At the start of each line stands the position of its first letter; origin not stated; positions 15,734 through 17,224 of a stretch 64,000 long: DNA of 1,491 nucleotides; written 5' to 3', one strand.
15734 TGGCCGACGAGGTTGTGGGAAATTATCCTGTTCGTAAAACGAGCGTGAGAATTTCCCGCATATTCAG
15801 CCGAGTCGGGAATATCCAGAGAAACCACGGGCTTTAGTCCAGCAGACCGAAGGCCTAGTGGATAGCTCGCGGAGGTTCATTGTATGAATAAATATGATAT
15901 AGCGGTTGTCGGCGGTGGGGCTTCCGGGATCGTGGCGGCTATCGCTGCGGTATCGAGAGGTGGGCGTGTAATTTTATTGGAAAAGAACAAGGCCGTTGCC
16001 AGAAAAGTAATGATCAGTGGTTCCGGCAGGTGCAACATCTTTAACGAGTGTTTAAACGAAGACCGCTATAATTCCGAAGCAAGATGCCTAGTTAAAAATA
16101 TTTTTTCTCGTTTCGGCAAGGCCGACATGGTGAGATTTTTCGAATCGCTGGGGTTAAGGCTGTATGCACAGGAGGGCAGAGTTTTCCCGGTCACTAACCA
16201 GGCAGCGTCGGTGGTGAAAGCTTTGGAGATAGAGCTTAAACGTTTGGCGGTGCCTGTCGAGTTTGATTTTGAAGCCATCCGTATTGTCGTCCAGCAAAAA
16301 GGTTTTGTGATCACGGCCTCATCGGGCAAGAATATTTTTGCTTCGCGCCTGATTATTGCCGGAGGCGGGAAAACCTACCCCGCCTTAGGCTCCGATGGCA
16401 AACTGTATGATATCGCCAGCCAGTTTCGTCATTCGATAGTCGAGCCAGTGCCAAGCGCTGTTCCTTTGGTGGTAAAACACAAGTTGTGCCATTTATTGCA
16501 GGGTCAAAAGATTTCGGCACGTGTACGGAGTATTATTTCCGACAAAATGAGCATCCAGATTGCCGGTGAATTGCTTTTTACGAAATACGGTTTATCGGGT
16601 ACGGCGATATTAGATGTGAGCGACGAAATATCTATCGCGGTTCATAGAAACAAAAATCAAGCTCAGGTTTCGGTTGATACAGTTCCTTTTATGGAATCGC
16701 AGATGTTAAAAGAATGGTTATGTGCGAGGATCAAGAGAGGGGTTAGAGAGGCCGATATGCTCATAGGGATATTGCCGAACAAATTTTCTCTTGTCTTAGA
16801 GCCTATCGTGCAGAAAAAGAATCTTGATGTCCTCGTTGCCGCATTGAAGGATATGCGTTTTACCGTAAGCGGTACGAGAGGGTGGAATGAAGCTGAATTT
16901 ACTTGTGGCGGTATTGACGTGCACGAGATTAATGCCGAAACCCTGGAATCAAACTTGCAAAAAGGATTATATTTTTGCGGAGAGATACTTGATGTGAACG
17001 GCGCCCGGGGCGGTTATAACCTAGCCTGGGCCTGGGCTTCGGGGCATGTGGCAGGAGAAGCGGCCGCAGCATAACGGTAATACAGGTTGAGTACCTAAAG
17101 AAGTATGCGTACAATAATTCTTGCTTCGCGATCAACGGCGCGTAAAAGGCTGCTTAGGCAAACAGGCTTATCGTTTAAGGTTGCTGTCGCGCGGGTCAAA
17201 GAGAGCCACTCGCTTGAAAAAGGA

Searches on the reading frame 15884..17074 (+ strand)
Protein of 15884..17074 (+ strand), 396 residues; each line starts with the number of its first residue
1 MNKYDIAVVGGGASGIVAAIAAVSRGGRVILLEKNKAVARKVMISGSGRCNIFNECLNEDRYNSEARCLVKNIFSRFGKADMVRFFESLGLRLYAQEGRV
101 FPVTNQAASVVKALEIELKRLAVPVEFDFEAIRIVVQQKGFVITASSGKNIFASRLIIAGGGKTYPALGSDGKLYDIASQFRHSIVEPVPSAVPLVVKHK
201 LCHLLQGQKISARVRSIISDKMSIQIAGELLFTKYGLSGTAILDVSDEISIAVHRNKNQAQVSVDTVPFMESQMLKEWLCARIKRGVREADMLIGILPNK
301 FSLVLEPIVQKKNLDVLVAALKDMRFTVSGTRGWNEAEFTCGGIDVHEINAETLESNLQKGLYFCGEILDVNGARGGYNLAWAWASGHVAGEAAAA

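Call 9: search_protein_families(library=pfam, proteins=[window:15884-17074:+], max_evalue=0.0001)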
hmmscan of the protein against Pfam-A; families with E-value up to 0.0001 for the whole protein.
window:15884-17074:+ (396 aa): 8 families
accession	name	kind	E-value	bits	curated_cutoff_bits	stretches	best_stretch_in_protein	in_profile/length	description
PF03486.20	HI0933_like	-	1e-72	245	50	1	5-392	2-243/244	HI0933-like protein Rossmann domain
PF22780.1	HI0933_like_1st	-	4.4e-19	69.3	27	1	189-338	1-164/165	HI0933-like protein barrel and H2TH domain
PF01134.28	GIDA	-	1.1e-06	28.4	22.1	0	5-36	1-32/391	Glucose inhibited division protein A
PF07992.20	Pyr_redox_2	-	2.1e-06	27.8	26.1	1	4-173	1-119/291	Pyridine nucleotide-disulphide oxidoreductase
PF00890.30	FAD_binding_2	-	8.9e-06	25.6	20.4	1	5-48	1-44/414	FAD binding domain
PF12831.13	FAD_oxidored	-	1.1e-05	25.3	27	1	5-36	1-32/416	FAD dependent oxidoreductase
PF01266.30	DAO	-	2.8e-05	24.2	27.9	0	5-39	1-35/353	FAD dependent oxidoreductase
PF13738.12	Pyr_redox_3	-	6.5e-05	22.7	30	0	8-39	2-34/305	Pyridine nucleotide-disulphide oxidoreductase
